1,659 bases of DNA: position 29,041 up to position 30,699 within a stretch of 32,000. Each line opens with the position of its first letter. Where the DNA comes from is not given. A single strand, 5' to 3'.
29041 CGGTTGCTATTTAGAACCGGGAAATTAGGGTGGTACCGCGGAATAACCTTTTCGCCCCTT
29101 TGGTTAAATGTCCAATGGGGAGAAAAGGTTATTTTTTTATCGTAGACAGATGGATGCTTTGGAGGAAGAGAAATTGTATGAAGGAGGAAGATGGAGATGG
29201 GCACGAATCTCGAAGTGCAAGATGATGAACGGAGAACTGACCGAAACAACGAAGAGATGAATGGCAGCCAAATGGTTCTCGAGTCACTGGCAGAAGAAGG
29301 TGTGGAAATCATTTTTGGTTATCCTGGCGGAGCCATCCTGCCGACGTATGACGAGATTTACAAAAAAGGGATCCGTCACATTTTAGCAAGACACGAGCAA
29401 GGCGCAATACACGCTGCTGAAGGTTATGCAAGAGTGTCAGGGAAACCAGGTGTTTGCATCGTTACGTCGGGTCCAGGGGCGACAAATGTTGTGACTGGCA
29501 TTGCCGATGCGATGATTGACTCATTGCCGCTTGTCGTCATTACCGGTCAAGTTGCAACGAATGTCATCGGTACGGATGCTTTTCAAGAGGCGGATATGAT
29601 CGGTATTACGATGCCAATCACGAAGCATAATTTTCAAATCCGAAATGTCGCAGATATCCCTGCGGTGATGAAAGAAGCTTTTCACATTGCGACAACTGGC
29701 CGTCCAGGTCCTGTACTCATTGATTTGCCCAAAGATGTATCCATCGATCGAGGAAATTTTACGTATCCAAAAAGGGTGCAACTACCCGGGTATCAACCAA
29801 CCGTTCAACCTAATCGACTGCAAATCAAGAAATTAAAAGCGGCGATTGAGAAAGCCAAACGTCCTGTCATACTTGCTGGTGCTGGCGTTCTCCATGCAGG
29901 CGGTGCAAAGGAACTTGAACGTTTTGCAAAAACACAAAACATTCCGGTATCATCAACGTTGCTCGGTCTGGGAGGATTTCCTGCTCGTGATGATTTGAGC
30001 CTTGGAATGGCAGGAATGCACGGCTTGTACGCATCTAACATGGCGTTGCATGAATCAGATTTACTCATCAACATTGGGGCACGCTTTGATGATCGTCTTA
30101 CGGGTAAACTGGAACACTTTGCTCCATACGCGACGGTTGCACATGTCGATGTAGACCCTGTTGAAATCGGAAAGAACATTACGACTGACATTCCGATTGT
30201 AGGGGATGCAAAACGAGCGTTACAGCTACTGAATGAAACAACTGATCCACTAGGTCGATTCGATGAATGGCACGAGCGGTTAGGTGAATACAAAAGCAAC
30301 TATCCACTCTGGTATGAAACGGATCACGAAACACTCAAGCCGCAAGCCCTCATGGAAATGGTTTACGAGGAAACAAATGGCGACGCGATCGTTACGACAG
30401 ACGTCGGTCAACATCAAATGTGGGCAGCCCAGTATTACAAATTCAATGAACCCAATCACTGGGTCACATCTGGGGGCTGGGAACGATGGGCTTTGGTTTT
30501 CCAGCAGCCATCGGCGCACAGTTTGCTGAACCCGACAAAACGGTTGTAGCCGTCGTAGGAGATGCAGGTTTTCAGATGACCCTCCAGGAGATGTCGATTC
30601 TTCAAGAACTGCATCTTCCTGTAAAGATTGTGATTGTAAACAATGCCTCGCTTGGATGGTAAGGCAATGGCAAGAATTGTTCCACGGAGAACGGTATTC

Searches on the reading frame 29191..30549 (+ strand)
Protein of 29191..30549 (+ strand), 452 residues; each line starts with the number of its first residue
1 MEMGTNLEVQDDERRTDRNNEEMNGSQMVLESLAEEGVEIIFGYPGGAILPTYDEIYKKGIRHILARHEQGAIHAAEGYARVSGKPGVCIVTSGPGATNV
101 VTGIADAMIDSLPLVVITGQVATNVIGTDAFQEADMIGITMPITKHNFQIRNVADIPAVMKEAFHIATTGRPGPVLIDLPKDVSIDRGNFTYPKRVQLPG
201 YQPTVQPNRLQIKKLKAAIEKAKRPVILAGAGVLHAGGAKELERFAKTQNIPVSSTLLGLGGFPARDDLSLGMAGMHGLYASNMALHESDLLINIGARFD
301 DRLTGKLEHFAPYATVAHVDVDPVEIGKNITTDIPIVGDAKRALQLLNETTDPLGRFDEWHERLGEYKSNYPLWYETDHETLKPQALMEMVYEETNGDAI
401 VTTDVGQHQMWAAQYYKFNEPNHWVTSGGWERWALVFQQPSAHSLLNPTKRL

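Call 73: find_encoding_contigs(protein=window:29191-30549:+, flank=10000, max_places=10)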
Protein window:29191-30549:+ (452 aa): no gene with exactly this product is on record in the collection.
